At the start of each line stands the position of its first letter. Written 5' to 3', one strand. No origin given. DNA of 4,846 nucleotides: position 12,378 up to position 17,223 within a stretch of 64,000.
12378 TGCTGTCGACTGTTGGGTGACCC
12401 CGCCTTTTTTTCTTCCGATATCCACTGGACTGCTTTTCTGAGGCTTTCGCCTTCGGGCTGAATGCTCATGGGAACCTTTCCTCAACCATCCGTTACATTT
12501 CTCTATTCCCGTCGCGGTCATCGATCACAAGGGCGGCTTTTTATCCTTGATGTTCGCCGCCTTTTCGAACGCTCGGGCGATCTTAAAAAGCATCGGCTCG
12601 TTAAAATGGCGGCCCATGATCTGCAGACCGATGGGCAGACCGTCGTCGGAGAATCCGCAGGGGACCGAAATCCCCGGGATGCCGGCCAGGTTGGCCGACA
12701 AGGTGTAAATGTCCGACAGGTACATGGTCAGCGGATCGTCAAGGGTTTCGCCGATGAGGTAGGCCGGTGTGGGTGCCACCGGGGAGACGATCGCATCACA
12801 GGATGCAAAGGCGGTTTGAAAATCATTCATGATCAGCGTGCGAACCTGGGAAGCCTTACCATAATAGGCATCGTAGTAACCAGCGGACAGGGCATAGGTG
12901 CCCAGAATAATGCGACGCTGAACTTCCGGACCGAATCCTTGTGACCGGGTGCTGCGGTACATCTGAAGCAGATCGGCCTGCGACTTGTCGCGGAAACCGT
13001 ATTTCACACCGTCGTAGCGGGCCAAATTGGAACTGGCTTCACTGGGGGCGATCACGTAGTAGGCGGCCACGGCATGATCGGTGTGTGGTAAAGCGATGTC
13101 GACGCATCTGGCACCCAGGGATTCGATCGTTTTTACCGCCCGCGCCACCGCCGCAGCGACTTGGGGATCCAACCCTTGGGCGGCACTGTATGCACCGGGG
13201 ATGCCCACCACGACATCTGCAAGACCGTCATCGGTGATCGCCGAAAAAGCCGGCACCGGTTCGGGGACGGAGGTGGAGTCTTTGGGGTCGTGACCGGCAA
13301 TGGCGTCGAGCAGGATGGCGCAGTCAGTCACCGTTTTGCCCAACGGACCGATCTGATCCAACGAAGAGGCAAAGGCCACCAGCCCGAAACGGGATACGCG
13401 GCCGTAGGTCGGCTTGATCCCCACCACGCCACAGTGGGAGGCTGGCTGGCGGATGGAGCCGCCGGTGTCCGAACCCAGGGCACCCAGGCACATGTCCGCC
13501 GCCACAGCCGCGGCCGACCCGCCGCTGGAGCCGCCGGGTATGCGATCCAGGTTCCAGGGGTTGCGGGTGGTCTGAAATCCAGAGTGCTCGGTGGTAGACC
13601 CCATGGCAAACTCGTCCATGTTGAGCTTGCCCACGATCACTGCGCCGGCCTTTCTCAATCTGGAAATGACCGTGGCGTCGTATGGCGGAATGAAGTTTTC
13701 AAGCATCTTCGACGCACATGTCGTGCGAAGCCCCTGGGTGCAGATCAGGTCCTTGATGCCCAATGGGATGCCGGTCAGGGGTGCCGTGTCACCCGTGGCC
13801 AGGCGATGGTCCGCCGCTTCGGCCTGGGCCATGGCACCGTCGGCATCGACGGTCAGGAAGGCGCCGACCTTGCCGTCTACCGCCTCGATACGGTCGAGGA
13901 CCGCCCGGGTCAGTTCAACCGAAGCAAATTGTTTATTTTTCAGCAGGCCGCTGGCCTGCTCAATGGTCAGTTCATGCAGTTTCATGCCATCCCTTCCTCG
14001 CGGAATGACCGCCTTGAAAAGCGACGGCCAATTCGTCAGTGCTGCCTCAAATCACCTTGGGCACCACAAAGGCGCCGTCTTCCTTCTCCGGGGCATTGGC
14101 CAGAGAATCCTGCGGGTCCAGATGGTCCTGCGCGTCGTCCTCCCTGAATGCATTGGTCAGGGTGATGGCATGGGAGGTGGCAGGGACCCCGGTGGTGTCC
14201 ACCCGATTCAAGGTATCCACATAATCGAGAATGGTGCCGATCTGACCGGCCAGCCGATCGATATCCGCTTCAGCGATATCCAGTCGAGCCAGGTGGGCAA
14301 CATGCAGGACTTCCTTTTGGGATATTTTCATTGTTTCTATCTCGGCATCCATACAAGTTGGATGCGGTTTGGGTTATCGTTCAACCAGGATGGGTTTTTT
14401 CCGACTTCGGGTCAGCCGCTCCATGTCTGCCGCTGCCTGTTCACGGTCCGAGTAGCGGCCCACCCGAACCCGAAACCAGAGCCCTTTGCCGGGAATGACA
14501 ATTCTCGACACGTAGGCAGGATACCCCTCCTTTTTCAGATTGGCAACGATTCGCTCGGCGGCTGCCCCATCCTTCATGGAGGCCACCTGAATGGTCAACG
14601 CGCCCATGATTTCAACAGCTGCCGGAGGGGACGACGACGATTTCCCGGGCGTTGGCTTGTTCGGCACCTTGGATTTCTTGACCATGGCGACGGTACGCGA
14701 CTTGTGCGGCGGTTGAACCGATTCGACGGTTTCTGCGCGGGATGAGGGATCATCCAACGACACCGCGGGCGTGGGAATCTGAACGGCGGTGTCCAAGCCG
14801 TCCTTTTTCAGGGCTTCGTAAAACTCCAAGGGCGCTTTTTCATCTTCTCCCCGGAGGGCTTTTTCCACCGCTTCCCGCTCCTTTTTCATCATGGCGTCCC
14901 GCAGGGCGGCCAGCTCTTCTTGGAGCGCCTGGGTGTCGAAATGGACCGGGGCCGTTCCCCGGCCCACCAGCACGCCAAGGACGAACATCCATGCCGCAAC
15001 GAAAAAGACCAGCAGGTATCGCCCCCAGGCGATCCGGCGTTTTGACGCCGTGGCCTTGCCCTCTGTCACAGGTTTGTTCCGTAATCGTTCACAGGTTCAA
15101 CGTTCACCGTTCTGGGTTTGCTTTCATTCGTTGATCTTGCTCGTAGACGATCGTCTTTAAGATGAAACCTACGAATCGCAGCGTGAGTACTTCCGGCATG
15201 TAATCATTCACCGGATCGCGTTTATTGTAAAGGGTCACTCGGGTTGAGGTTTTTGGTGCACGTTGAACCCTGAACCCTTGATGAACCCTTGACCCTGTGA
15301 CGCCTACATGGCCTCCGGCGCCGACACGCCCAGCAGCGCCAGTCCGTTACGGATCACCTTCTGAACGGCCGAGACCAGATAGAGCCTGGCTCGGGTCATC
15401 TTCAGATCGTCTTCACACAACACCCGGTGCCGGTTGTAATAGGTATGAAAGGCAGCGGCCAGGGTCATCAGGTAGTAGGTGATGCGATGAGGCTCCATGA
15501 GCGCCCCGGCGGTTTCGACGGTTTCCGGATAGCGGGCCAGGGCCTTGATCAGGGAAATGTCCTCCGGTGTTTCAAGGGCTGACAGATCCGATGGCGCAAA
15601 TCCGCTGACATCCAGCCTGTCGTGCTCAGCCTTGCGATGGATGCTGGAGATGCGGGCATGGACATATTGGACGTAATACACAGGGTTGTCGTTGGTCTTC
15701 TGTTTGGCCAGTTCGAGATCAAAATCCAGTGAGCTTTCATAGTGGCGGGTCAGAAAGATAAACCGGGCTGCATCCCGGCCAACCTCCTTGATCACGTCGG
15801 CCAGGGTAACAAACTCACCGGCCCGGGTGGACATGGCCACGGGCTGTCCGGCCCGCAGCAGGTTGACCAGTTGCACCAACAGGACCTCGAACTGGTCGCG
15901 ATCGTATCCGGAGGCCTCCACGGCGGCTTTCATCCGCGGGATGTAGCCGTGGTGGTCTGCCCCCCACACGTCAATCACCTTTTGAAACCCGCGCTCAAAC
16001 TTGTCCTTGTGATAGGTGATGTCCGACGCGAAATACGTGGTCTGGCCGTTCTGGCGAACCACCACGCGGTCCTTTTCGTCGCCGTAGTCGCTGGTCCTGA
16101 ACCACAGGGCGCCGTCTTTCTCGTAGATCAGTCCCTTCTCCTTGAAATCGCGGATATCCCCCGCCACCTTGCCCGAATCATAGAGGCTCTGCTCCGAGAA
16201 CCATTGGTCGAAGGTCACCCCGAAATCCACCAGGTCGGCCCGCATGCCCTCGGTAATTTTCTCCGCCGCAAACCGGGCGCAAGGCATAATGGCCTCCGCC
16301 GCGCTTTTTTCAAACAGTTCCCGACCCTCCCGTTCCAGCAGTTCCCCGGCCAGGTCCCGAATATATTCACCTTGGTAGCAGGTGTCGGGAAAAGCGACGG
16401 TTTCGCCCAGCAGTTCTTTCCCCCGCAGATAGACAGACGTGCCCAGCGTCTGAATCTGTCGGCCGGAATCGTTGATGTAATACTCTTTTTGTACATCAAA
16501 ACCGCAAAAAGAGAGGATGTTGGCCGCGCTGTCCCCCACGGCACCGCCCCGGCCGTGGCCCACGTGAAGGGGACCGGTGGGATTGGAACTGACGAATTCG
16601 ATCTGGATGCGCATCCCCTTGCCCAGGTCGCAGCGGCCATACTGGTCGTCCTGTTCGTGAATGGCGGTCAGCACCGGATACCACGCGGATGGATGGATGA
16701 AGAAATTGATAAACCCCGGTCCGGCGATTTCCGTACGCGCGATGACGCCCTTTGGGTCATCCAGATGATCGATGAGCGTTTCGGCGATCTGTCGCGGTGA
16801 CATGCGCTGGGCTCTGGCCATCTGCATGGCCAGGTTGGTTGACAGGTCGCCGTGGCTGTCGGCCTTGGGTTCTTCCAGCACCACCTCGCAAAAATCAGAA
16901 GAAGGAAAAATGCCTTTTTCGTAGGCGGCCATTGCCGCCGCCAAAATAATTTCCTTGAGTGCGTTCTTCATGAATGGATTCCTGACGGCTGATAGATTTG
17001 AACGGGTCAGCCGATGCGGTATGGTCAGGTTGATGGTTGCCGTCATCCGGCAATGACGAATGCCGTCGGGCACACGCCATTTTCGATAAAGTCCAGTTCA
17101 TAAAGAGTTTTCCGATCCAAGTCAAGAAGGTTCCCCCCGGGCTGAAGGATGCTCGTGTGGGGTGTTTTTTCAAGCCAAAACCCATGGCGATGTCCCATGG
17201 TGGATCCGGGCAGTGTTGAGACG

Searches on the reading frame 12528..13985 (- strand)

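Call 23: search_protein_families(library=ncbifam, proteins=[window:12528-13985:-])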
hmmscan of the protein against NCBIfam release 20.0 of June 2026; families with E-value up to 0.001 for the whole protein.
window:12528-13985:- (486 aa): 26 families (the best 25 are shown)
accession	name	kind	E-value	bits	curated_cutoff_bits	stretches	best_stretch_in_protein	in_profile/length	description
TIGR00132.1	gatA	equivalog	4.6e-187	622.4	481.1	1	14-477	4-464/466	Asp-tRNA(Asn)/Glu-tRNA(Gln) amidotransferase subunit GatA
NF005688.0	PRK07488.1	equivalog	1.2e-96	324.5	532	1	2-477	7-466/474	indoleacetamide hydrolase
NF005565.0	PRK07235.1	subfamily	4.1e-92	309.4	545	1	17-480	35-504/506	amidase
NF006631.0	PRK09201.1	equivalog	4.1e-91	306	461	1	2-477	3-455/466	AtzE family amidohydrolase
NF004815.0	PRK06169.1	equivalog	2.4e-90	303.3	506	1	4-484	8-466/471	amidase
TIGR02715.1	amido_AtzE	subfamily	2e-87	294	425.75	1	14-476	8-447/452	AtzE family amidohydrolase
NF005450.0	PRK07042.1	equivalog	1.9e-84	283.8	458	1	2-482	3-457/464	amidase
NF004717.0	PRK06061.1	equivalog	5.4e-80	269.4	498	2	7-295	18-306/483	amidase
NF005517.0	PRK07139.1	equivalog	6.1e-79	265.8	546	1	69-477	36-433/439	amidase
NF005686.0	PRK07486.1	subfamily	6.1e-78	262.6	465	1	3-485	11-481/486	amidase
NF004816.0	PRK06170.1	equivalog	4.4e-76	256.5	503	1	6-477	12-482/493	amidase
NF006006.0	PRK08137.1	equivalog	4.9e-76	256.6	534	1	2-480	30-514/529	amidase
NF005687.0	PRK07487.1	subfamily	6.4e-72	242.8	428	1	6-479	8-458/468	amidase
NF009119.0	PRK12470.1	equivalog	1.2e-70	238.9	498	2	12-309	15-304/462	amidase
NF005460.0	PRK07056.1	subfamily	4.7e-68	230.2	447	1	8-478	10-454/457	amidase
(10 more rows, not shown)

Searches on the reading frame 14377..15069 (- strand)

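Call 23: search_protein_families(library=ncbifam, proteins=[window:14377-15069:-])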
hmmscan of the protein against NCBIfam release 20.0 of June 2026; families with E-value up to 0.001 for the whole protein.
window:14377-15069:- (231 aa): 3 families
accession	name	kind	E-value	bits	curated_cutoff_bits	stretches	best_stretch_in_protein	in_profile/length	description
TIGR02223.1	ftsN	equivalog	1.5e-06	28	107.65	1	93-221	163-289/299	cell division protein FtsN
NF008641.0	PRK11633.1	equivalog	8.4e-06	26.3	150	1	50-219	53-212/228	cell division protein DedD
NF007953.1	PRK10672.1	equivalog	0.00022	20.9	201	1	102-224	240-353/362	endolytic peptidoglycan transglycosylase RlpA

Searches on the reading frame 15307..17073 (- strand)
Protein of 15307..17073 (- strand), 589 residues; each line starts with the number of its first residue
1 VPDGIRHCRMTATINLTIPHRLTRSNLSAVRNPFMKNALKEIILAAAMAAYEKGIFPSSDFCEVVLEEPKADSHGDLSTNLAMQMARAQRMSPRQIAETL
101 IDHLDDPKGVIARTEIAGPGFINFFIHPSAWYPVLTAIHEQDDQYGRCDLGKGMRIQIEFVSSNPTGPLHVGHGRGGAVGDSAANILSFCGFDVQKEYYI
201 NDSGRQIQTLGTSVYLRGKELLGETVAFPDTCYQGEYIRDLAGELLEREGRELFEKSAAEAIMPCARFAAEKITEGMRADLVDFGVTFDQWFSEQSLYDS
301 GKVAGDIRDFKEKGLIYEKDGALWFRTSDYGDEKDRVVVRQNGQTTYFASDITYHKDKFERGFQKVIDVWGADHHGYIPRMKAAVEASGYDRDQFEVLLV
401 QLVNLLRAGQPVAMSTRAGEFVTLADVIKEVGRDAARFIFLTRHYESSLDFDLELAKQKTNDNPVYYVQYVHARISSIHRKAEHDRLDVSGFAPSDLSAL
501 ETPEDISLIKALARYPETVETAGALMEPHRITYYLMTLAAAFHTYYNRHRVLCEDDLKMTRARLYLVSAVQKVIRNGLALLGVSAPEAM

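Call 23: search_protein_families(library=ncbifam, proteins=[window:15307-17073:-])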
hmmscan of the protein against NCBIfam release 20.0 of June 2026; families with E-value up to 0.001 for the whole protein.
window:15307-17073:- (589 aa): 7 families
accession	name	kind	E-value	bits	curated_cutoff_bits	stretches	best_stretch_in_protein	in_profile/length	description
TIGR00456.1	argS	equivalog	5.4e-138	460.8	261.65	1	53-589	19-569/569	arginine--tRNA ligase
NF002446.0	PRK01611.3-3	equivalog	4.1e-61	207.1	399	3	426-589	479-636/636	arginine--tRNA ligase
NF002447.0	PRK01611.3-4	equivalog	3.3e-59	200.9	460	2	61-359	25-322/613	arginine--tRNA ligase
NF045898.1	ArgS_rel_codon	equivalog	4.7e-42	144.6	340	2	426-588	170-326/327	ArgS-related anticodon-binding protein NrtL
TIGR00435.1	cysS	equivalog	1.5e-06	27.6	340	1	414-485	266-339/466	cysteine--tRNA ligase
TIGR00398.1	metG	equivalog_domain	7.9e-05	21.6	336.35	0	413-547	327-454/530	methionine--tRNA ligase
NF001100.0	PRK00133.1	equivalog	0.00021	20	587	0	413-549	330-456/676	methionine--tRNA ligase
